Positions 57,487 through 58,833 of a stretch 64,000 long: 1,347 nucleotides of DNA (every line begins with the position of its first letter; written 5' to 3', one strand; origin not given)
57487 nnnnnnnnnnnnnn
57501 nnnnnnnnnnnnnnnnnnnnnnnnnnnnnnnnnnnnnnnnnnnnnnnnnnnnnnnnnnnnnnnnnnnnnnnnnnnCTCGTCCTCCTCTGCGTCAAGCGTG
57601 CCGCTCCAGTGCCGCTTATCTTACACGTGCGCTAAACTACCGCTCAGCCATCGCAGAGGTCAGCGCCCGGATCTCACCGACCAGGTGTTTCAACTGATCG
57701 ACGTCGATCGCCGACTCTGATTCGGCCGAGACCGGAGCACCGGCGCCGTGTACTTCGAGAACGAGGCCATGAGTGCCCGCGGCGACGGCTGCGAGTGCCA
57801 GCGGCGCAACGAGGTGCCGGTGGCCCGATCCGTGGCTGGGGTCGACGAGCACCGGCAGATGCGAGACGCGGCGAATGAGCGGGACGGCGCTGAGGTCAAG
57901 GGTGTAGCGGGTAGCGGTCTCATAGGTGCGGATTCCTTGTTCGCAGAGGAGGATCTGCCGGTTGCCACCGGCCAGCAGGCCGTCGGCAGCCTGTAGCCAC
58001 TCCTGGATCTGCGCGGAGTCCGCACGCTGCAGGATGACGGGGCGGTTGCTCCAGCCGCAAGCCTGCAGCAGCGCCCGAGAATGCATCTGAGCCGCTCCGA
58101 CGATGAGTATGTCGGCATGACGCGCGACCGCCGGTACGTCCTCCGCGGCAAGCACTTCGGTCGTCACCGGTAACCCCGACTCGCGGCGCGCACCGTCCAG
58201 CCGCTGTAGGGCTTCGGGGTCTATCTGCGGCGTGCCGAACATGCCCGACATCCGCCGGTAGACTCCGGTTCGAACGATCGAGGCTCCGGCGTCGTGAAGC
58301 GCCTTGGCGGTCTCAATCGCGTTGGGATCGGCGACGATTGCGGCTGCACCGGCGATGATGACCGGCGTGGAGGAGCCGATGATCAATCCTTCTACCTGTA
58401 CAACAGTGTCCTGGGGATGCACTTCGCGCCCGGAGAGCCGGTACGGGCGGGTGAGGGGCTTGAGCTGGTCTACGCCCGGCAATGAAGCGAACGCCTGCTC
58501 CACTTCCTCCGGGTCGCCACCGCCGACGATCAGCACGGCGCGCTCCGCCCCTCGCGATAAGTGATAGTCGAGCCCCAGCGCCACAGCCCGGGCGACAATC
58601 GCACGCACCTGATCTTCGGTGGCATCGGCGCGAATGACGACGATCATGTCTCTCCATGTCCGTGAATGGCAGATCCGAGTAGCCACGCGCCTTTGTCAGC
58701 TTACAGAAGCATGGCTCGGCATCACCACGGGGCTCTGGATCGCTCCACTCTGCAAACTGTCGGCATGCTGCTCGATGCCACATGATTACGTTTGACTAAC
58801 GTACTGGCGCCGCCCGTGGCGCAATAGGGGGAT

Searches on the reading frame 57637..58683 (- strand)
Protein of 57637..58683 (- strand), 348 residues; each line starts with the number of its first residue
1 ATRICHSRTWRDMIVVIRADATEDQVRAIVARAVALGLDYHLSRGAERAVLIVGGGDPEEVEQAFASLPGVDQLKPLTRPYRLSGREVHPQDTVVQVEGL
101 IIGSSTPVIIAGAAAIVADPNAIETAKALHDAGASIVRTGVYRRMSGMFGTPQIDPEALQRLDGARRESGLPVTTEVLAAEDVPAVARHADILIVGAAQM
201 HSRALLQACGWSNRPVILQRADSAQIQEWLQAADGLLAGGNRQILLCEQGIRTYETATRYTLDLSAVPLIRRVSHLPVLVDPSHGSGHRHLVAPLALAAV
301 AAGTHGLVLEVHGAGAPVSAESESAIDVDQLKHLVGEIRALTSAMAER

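Call 60: search_protein_families(library=pfam, proteins=[window:57637-58683:-], max_evalue=0.00001)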
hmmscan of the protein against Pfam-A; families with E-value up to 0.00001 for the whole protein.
window:57637-58683:- (348 aa): 2 families
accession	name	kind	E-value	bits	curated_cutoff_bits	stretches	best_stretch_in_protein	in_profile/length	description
PF00793.26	DAHP_synth_1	-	3.3e-45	154.5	25.5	1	95-335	4-258/270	DAHP synthetase I family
PF18152.6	DAHP_snth_FXD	-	1.5e-13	50.8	27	1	13-76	1-64/67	DAHP synthase ferredoxin-like domain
